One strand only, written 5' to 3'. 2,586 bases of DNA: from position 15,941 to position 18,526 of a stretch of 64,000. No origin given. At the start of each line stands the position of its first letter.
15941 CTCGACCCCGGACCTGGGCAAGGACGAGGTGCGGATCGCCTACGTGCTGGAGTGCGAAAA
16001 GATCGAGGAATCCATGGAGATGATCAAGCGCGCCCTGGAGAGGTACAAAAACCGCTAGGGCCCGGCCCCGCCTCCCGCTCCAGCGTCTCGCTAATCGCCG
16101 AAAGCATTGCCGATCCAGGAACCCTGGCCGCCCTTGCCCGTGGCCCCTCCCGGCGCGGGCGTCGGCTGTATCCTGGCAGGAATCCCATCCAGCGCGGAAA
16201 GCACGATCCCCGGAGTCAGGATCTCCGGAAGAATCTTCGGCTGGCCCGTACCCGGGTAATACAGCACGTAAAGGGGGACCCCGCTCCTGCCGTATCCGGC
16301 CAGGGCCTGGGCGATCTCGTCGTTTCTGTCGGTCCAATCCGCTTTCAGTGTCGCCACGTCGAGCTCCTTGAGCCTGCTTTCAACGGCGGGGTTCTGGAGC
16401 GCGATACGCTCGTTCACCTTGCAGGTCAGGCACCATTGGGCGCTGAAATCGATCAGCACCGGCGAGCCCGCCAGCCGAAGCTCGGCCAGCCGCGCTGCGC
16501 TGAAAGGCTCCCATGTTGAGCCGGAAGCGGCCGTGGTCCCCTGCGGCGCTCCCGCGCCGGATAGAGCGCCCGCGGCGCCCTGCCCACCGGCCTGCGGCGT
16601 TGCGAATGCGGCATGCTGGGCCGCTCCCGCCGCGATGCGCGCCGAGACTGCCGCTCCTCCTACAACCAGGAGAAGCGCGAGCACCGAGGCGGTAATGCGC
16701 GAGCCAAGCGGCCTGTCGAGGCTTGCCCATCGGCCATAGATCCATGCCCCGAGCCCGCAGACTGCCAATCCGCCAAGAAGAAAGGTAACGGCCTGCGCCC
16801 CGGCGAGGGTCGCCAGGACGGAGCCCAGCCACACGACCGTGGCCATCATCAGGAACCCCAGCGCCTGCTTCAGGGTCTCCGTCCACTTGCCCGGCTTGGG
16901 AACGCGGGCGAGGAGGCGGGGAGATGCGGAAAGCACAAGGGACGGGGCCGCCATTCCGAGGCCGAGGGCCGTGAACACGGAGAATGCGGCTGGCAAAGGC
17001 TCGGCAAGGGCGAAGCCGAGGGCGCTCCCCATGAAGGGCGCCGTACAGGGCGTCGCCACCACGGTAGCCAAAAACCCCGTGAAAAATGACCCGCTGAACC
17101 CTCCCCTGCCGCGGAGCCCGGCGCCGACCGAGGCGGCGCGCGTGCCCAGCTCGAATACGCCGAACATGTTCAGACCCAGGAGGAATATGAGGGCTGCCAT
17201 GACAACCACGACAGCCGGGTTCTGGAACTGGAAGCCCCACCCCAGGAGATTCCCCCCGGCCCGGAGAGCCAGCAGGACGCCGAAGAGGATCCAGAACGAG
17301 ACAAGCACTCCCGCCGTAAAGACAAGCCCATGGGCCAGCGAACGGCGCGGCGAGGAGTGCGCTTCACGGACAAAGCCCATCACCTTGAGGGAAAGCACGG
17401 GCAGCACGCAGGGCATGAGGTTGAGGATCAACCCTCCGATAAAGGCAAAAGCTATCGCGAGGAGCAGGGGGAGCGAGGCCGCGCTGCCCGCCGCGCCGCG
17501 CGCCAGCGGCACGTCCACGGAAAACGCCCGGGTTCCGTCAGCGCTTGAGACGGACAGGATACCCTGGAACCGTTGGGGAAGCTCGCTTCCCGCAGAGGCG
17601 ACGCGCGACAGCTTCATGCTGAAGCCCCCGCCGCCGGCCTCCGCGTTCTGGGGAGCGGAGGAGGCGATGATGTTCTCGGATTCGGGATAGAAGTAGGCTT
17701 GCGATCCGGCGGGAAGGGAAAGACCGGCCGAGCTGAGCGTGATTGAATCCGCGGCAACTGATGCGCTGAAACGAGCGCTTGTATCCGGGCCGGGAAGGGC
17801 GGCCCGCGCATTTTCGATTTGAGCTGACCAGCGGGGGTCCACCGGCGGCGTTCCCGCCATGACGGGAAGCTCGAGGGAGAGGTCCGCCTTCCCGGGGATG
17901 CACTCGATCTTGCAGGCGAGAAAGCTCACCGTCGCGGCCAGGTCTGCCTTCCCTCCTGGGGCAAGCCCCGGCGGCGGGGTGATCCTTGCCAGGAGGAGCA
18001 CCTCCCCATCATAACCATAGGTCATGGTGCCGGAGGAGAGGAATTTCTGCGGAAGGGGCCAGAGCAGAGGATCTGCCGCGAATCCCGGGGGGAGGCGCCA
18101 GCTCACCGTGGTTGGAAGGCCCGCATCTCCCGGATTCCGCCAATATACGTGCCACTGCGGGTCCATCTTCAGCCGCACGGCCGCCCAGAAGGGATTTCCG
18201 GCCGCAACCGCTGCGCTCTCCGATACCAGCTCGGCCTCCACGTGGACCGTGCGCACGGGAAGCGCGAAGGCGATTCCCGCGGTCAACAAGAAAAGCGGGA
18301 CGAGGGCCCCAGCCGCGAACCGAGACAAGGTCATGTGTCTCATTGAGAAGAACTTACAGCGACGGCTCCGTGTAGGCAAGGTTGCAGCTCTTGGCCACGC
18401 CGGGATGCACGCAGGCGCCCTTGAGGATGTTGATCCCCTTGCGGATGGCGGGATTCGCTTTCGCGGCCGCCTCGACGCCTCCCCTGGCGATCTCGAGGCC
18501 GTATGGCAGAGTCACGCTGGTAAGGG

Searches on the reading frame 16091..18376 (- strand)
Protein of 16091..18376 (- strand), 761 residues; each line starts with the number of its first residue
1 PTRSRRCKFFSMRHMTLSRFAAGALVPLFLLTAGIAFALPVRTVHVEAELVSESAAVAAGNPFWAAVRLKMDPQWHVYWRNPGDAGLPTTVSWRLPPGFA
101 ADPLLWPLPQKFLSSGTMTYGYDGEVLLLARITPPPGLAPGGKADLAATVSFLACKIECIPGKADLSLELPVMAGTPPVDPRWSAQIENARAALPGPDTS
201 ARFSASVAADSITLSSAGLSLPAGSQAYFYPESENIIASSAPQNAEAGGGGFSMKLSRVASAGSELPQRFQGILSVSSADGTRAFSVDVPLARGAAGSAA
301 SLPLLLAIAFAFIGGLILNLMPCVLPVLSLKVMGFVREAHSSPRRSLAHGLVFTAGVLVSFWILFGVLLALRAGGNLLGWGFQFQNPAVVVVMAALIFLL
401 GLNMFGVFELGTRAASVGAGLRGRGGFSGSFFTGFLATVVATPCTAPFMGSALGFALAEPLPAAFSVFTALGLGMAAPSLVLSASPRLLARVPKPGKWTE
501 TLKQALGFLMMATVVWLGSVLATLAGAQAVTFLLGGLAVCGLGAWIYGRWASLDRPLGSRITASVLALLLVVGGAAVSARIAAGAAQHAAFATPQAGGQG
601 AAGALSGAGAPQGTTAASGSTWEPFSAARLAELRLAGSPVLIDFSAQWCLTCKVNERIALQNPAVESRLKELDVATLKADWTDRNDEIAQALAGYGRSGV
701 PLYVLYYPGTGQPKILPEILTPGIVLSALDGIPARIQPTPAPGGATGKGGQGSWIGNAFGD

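Call 44: search_protein_families(library=pfam, proteins=[window:16091-18376:-], max_evalue=0.00001)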
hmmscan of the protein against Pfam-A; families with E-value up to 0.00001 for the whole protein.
window:16091-18376:- (761 aa): 3 families
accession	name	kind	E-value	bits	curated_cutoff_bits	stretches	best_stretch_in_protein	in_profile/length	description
PF02683.22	DsbD_TM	-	1.7e-21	77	27.1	1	306-518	3-215/219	Cytochrome C biogenesis protein transmembrane domain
PF11412.14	DsbD_N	-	6.5e-16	58.9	25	1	48-168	2-116/119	Thiol:disulfide interchange protein DsbD, N-terminal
PF13899.12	Thioredoxin_7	-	8.3e-16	58.3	27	1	621-708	1-83/83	Thioredoxin-like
